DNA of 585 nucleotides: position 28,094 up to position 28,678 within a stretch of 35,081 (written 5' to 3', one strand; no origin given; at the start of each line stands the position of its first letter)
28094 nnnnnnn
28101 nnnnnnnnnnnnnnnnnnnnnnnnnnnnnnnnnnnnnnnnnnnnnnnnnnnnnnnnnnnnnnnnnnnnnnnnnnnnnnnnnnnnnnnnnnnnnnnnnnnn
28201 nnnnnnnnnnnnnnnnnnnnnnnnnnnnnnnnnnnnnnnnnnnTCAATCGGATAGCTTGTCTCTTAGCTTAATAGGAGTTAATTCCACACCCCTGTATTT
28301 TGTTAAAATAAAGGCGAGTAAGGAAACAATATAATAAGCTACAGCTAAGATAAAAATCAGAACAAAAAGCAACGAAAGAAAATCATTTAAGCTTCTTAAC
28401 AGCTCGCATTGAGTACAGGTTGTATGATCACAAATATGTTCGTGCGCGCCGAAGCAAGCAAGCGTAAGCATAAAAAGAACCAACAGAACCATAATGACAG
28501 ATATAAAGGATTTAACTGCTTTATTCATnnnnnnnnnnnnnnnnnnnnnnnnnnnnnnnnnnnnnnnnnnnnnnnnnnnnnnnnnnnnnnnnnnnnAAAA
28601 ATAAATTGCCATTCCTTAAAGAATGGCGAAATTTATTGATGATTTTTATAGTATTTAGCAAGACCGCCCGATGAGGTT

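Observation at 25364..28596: MacB-type ABC operon in which every non-ATPase component carries metal-ligand motifs: candidate Gram-positive metal-trafficking system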

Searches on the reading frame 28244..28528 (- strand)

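Call 3: search_protein_families(library=pfam, proteins=[window:28244-28528:-], max_evalue=1)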
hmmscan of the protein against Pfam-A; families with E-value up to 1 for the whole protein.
window:28244-28528:- (94 aa): 5 families
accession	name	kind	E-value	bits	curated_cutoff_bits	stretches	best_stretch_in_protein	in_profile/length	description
PF04688.18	Holin_SPP1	-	0.064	13.9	27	1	6-64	5-54/74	SPP1 phage holin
PF01312.24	Bac_export_2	-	0.13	11.9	24.4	1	4-79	131-203/335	FlhB HrpN YscU SpaS Family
PF05309.16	TraE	-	0.17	11.7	24.8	1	53-91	19-57/182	TraE protein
PF05987.18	DUF898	-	0.63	9.5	28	0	15-81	71-119/336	Bacterial protein of unknown function (DUF898)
PF20990.2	DUF2207_C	-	0.87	9.7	33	1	9-68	145-184/247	Predicted membrane protein (DUF2207) C-terminal domain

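Call 4: search_protein_families(library=ncbifam, proteins=[window:28244-28528:-], max_evalue=1)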
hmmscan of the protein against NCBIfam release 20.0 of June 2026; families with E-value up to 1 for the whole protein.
window:28244-28528:- (94 aa): 8 families
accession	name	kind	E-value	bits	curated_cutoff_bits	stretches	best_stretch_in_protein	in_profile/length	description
NF045610.1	acin_4_helix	equivalog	0.0065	16.5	50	1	12-71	4-58/131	putative four-helix membrane protein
NF002669.0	PRK02391.1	equivalog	0.15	11.2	341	1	4-80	154-215/298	zinc metalloprotease HtpX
TIGR01404.2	FlhB_rel_III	equivalog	0.17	11.2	358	1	5-78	130-204/341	type III secretion system export apparatus subunit SctU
TIGR02801.1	tolR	equivalog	0.35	11.5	127.3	1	7-24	9-26/129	protein TolR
TIGR02803.1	ExbD_1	equivalog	0.42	10.7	152.95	1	4-22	5-23/122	TonB system transport protein ExbD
NF011110.0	PRK14538.1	equivalog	0.51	8.3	707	1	3-75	8-78/838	putative bifunctional signaling protein/50S ribosomal protein L9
NF009364.0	PRK12721.1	equivalog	0.56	9.3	381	1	5-80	140-209/352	EscU/YscU/HrcU family type III secretion system export apparatus switch protein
NF033218.1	anchor_AmaP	equivalog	0.83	9.4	55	0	1-75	1-67/166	alkaline shock response membrane anchor protein AmaP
